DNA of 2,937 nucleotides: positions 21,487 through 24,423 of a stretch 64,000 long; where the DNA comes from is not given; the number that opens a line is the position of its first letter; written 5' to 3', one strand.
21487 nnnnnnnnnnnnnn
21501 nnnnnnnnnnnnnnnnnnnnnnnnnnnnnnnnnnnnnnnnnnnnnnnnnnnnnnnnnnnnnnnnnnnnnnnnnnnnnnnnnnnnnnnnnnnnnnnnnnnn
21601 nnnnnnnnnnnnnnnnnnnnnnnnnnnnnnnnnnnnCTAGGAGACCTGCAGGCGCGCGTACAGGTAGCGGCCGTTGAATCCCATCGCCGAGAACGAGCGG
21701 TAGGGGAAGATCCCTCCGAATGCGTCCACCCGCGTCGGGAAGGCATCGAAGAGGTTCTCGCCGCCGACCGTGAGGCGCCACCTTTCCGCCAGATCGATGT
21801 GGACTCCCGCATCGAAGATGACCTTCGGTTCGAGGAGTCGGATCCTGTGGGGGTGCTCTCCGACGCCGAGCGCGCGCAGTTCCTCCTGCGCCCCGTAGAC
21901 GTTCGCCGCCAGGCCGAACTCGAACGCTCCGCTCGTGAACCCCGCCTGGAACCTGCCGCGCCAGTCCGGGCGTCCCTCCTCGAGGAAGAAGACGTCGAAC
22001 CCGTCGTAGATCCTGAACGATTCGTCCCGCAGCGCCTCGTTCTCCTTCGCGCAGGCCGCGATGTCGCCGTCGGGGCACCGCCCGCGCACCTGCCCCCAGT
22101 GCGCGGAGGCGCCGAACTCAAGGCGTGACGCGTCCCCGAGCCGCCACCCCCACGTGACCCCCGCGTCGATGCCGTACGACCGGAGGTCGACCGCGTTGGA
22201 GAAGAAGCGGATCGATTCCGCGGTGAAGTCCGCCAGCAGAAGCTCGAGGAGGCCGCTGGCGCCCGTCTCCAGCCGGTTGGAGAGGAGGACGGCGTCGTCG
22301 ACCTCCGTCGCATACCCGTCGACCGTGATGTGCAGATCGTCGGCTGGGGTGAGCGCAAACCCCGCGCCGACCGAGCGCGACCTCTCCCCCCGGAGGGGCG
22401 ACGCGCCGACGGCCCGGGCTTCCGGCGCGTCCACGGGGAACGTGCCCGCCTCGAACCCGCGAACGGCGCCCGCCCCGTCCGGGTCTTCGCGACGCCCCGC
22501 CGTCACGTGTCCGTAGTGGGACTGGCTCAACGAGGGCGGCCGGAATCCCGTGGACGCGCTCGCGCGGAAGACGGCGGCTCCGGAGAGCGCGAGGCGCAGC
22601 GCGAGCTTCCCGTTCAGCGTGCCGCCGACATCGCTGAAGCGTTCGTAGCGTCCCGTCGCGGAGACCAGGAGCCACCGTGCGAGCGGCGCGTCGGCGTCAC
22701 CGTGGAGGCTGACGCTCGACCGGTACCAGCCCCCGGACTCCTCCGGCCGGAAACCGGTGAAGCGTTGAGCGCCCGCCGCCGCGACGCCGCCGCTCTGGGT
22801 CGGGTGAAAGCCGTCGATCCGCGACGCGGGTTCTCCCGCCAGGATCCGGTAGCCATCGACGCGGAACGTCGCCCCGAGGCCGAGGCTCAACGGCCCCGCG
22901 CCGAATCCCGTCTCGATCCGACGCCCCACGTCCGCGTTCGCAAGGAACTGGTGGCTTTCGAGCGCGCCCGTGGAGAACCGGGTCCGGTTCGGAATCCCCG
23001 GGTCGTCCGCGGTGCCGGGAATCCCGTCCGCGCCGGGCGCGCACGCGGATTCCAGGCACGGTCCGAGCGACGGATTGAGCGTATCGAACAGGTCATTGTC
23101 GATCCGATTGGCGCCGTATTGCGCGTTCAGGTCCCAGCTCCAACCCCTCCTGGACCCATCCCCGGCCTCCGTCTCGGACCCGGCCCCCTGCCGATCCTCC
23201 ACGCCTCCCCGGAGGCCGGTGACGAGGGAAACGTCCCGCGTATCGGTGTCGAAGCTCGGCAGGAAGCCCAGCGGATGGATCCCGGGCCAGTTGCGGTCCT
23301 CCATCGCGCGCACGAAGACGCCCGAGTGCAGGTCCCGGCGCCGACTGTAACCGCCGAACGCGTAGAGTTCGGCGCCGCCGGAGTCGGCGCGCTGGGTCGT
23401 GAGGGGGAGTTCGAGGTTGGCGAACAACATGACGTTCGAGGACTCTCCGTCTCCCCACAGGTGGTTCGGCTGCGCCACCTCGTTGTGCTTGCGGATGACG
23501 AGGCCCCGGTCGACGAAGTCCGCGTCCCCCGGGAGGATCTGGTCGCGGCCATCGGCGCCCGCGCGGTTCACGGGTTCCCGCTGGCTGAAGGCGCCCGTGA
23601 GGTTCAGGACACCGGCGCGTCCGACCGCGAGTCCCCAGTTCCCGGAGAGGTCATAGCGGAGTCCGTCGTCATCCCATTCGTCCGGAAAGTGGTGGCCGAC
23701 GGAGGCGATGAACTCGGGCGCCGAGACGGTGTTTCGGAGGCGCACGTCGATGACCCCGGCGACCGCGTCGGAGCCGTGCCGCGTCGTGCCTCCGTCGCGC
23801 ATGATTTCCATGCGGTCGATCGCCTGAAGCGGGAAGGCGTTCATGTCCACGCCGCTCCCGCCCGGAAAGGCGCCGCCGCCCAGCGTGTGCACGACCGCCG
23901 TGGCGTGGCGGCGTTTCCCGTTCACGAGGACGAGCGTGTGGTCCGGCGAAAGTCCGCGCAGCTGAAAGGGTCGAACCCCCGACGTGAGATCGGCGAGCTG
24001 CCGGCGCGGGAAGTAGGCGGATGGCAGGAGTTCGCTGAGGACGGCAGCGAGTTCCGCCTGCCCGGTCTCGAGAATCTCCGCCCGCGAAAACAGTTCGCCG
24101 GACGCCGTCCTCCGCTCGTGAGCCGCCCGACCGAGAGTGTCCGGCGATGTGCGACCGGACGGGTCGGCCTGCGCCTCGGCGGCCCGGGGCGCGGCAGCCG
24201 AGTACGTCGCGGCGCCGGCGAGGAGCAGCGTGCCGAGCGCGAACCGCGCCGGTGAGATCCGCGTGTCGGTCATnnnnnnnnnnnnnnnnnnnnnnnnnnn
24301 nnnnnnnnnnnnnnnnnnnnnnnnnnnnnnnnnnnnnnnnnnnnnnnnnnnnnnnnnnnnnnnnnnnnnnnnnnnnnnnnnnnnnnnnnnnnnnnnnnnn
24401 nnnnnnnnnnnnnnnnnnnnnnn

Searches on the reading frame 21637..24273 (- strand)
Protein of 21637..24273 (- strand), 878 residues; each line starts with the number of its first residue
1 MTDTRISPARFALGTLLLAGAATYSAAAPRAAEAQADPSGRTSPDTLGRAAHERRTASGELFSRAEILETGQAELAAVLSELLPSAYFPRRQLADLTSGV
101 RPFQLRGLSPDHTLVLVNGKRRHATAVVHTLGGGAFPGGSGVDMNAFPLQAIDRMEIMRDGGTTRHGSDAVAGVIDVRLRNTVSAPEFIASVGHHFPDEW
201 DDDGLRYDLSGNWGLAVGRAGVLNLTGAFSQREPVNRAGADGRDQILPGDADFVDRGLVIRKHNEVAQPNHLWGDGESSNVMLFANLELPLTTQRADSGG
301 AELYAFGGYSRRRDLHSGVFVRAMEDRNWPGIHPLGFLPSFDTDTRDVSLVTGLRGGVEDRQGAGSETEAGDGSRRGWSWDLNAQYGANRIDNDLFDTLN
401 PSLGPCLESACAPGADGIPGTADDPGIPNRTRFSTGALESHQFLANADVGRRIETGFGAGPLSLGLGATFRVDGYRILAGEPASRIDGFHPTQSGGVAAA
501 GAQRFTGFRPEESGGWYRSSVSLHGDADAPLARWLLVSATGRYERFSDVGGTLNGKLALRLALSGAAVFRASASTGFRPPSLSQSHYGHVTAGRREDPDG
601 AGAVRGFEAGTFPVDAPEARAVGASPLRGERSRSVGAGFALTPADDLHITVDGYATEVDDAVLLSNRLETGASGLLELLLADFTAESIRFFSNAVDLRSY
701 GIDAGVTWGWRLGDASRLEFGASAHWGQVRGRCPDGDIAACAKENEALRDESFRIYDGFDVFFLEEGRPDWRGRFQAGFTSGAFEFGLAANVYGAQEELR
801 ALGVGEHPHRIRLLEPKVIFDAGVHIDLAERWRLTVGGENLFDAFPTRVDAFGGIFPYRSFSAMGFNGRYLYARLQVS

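Call 3: search_protein_families(library=pfam, proteins=[window:21637-24273:-], max_evalue=1)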
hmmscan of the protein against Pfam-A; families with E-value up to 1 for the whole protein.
window:21637-24273:- (878 aa): 2 families
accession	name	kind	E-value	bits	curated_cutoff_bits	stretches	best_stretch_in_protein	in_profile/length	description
PF00593.30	TonB_dep_Rec_b-barrel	-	4.7e-21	76.6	27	1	335-841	30-436/436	TonB dependent receptor-like, beta-barrel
PF07715.20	Plug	-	2.6e-12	47.6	23.9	1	61-174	11-107/107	TonB-dependent Receptor Plug Domain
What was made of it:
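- Checked: The 878-aa TBDR at 21637..24273 (-) has both Plug (2.6e-12) and barrel (4.7e-21) domains (call 3).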

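Call 5: search_protein_families(library=ncbifam, proteins=[window:21637-24273:-], max_evalue=1)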
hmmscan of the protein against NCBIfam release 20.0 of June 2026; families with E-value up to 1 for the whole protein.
window:21637-24273:- (878 aa): 16 families
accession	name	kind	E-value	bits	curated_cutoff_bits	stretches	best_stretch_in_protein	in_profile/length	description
NF010010.0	PRK13483.1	equivalog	2.7e-10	38.9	927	1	104-182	92-165/660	ligand-gated channel protein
NF010038.0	PRK13513.1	equivalog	3.5e-09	35.8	942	1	104-182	94-167/659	ligand-gated channel protein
NF010012.0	PRK13486.1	equivalog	4.1e-09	35.3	924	2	103-182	86-160/696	TonB-dependent receptor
NF007478.2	PRK10064.1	equivalog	6.6e-08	31.3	745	1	92-179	78-157/663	catecholate siderophore receptor CirA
TIGR01779.1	TonB-B12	equivalog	6.9e-08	31.5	599.7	1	105-195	91-171/614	TonB-dependent vitamin B12 receptor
NF010011.0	PRK13484.1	equivalog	1.1e-07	30.5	1197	1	104-178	89-157/682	IreA family TonB-dependent siderophore receptor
NF010048.1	PRK13524.1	subfamily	1.2e-07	30.6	493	1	101-195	99-191/744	FepA family TonB-dependent siderophore receptor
TIGR01785.1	TonB-hemin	subfamily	4e-07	28.9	316.85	2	54-178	17-127/677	TonB-dependent heme/hemoglobin receptor family protein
NF010051.0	PRK13528.1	subfamily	4.3e-07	28.5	583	1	101-180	95-172/727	FepA family TonB-dependent siderophore receptor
NF050067.1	TonBEntbctnRecCfrA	equivalog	3.7e-05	22.2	1200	1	104-178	88-156/698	TonB-dependent ferric enterobactin receptor CfrA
TIGR01786.1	TonB-hemlactrns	subfamily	9.6e-05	20.9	323.75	1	553-711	438-566/719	TonB-dependent hemoglobin/transferrin/lactoferrin family receptor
NF007926.1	PRK10641.1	equivalog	0.00026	19.6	836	1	105-196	90-170/617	TonB-dependent vitamin B12 receptor BtuB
TIGR01783.1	TonB-siderophor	subfamily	0.0021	16.8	223.5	1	61-189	8-117/649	TonB-dependent siderophore receptor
NF053590.1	TonB_dep_TOL0244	equivalog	0.0021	16.7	645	1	143-185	103-145/604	TOL_0244 family TonB-dependent receptor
TIGR01782.1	TonB-Xanth-Caul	subfamily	0.0084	14.4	310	1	104-222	66-181/868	TonB-dependent receptor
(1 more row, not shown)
